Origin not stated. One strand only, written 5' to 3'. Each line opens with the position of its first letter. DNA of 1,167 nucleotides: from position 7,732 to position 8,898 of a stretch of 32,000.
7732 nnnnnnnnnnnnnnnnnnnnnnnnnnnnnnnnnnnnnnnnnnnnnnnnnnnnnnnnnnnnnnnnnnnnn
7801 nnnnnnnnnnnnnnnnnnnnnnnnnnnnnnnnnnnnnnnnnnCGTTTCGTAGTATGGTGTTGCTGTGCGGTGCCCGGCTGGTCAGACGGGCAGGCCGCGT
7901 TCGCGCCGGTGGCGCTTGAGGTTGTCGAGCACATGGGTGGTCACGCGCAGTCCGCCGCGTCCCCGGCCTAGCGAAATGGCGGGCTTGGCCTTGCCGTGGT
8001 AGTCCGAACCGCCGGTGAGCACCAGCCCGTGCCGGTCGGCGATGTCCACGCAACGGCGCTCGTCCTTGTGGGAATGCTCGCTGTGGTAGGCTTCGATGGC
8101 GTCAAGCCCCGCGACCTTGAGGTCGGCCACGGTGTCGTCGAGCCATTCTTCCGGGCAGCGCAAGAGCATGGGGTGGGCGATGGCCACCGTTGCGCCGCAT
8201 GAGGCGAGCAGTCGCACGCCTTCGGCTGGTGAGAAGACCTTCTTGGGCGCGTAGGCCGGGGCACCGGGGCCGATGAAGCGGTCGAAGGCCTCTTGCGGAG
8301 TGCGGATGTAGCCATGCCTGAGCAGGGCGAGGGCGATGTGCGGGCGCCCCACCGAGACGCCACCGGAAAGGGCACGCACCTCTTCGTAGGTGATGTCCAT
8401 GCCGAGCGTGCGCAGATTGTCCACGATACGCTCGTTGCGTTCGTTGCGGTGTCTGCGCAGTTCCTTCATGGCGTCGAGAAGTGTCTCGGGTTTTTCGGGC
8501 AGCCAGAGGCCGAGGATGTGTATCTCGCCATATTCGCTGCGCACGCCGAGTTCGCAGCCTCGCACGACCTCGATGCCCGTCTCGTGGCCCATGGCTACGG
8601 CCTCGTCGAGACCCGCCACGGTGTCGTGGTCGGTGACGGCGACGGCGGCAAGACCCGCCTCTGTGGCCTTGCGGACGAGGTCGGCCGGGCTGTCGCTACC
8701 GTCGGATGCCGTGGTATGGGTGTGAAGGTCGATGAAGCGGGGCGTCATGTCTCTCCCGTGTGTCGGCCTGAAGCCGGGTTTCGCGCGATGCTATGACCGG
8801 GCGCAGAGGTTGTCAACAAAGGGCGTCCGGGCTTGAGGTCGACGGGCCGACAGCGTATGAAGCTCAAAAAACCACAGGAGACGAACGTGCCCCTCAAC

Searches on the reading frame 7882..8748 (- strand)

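Call 8: search_protein_families(library=pfam, proteins=[window:7882-8748:-])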
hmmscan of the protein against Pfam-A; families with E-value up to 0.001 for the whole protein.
window:7882-8748:- (288 aa): 1 family
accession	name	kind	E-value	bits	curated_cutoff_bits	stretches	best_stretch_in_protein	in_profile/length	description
PF02811.25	PHP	-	1.3e-14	55.3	26.4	1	7-77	1-74/164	PHP domain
